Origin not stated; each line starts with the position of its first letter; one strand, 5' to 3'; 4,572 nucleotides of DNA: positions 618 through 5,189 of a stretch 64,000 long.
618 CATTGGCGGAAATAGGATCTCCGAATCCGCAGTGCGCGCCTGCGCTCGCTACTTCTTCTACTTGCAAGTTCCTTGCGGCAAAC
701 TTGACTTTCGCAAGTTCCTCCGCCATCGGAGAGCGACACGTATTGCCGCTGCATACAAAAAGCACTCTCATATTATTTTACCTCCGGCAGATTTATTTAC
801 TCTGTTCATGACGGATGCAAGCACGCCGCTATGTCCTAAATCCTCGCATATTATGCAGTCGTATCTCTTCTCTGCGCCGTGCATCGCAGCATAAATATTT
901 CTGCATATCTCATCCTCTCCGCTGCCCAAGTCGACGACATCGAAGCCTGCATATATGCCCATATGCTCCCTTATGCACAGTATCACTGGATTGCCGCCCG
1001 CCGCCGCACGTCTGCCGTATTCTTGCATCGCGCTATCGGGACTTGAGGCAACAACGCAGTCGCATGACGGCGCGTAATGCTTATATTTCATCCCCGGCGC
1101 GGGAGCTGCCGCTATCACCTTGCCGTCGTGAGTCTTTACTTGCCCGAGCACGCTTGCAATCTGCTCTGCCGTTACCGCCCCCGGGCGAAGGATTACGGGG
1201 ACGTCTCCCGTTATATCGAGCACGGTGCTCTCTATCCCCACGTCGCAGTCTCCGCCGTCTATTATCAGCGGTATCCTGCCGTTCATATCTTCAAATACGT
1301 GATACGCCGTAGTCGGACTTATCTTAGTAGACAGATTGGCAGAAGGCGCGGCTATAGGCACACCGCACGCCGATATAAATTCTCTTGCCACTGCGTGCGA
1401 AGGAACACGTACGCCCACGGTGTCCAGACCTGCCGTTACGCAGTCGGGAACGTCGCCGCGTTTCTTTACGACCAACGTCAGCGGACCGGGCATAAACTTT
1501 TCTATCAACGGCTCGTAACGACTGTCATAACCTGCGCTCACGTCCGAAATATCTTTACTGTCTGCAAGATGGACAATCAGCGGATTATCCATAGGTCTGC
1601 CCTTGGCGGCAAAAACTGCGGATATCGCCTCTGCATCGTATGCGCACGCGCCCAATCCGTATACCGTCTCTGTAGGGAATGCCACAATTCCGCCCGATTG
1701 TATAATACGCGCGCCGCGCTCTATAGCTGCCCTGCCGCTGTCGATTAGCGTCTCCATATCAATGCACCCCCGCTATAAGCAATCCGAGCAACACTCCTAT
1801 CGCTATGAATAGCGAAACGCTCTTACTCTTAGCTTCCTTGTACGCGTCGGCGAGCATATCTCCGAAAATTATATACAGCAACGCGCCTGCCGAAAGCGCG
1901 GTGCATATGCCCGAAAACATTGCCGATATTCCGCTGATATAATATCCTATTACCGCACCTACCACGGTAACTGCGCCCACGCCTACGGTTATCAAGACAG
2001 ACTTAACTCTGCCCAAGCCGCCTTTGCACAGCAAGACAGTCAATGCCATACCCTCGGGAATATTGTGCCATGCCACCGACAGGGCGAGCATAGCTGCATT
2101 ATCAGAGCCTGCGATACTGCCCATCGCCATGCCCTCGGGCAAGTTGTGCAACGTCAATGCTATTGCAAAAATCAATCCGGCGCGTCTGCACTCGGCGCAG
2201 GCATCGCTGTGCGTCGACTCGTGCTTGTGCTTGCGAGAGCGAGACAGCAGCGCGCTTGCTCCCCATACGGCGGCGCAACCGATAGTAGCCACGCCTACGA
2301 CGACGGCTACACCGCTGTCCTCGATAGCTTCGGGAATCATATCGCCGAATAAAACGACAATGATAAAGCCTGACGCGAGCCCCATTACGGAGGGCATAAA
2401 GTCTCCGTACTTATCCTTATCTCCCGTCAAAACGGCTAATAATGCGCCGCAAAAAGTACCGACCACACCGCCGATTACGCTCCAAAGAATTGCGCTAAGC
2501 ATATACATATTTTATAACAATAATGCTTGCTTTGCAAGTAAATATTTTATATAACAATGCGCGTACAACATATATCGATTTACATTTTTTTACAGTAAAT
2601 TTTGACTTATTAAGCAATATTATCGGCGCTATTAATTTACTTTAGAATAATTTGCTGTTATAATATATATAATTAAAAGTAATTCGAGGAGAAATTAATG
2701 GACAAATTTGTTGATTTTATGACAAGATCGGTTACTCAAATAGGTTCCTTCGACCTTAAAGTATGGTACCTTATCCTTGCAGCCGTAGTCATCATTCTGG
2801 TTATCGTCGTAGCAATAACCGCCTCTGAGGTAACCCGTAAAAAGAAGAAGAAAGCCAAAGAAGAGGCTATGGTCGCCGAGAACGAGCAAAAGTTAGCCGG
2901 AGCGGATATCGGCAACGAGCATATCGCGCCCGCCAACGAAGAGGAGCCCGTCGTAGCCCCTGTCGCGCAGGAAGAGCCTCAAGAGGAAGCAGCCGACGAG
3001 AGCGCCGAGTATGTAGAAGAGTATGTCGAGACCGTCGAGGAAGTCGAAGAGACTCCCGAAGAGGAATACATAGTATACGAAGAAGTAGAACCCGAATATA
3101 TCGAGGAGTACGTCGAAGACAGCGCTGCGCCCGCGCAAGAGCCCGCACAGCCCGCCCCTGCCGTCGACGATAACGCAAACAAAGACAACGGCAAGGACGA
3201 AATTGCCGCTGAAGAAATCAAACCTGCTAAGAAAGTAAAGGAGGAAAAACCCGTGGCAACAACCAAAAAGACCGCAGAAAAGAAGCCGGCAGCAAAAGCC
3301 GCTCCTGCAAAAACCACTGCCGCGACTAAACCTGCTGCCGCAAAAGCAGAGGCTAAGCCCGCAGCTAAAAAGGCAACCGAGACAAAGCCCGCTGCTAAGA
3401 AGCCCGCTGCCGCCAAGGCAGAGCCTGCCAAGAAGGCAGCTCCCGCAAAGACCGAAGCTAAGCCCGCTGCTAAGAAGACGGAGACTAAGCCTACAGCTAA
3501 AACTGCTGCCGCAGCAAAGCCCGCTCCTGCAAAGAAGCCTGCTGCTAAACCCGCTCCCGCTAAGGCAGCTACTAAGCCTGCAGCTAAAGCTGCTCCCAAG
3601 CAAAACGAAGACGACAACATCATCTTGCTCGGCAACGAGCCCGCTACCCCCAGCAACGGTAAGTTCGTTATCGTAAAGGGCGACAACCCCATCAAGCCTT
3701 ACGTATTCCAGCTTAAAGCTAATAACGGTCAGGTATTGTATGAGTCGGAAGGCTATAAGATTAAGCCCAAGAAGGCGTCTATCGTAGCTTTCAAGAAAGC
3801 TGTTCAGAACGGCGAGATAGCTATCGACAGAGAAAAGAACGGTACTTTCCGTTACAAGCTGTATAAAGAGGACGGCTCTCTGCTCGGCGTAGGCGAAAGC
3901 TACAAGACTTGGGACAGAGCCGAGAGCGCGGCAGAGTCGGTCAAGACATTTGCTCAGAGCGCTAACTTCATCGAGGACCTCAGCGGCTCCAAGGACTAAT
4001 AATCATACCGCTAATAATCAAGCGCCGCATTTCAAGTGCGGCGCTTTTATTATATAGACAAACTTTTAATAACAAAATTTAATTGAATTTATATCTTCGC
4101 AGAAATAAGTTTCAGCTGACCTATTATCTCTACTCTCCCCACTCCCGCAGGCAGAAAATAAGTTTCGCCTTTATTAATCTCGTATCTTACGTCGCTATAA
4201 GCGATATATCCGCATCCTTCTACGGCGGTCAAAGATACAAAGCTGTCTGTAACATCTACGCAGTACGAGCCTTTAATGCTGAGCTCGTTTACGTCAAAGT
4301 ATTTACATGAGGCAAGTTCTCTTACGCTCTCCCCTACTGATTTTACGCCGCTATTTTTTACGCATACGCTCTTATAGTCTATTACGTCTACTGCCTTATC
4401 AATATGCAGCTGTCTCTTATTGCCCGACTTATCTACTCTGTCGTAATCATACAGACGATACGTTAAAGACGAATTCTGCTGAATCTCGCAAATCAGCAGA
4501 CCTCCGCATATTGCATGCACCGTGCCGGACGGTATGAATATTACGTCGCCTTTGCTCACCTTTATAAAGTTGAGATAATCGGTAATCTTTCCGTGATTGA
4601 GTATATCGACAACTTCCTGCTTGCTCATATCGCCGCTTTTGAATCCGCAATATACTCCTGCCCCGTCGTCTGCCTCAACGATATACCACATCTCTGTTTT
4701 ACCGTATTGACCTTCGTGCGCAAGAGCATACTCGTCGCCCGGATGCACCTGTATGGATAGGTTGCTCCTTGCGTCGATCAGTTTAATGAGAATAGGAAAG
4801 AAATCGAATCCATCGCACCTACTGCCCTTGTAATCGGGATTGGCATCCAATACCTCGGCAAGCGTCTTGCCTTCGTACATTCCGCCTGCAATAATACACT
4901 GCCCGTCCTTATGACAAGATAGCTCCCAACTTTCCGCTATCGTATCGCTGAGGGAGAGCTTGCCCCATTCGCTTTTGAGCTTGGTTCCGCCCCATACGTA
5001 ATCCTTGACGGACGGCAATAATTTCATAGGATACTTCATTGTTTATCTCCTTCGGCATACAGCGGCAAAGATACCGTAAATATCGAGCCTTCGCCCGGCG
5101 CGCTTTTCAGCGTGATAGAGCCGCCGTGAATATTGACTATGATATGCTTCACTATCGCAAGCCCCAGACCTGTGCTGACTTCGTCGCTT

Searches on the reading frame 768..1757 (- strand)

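Call 11: search_protein_families(library=pfam, proteins=[window:768-1757:-])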
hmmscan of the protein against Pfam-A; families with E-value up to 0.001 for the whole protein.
window:768-1757:- (329 aa): 2 families
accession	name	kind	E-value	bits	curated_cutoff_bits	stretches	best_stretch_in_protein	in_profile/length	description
PF01300.24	Sua5_yciO_yrdC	-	8.6e-58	195.2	25.1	1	18-193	2-178/178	Telomere recombination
PF03481.19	Sua5_C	-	9.5e-21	75.2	22.9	1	195-325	1-136/136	Threonylcarbamoyl-AMP synthase, C-terminal domain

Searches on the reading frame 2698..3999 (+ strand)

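Call 11: search_protein_families(library=pfam, proteins=[window:2698-3999:+])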
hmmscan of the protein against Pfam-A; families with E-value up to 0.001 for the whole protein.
window:2698-3999:+ (433 aa): 1 family
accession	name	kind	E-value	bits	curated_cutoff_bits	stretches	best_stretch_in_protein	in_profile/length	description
PF07411.17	DUF1508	-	5.5e-13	49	22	2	380-424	2-46/48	Domain of unknown function (DUF1508)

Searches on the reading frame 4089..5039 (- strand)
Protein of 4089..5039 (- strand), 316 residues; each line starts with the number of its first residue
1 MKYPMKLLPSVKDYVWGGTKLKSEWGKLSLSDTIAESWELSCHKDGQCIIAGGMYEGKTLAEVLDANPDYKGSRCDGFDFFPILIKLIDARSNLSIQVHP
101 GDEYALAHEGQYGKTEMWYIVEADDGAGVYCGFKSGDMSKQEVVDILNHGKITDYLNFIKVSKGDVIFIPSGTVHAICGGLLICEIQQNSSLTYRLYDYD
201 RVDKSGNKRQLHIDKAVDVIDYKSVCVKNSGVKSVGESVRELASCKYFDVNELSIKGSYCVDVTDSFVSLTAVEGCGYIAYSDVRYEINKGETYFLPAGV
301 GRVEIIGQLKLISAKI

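Call 11: search_protein_families(library=pfam, proteins=[window:4089-5039:-])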
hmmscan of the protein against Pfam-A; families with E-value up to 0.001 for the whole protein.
window:4089-5039:- (316 aa): 4 families
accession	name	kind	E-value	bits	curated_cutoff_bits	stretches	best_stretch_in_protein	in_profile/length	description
PF21621.3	MPI_cupin_dom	-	5.7e-13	49.1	27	1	242-313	5-76/79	Mannose-6-phosphate isomerase, cupin domain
PF20511.4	PMI_typeI_cat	-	1.4e-10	41.9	22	1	6-105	3-107/143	Phosphomannose isomerase type I, catalytic domain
PF07883.17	Cupin_2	-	7e-05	22.9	27.2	0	159-176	38-55/70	Cupin domain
PF20600.3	ExoX-like_C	-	0.00071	19.4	26.5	0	55-70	6-21/30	Exodeoxyribonuclease X-like C-terminal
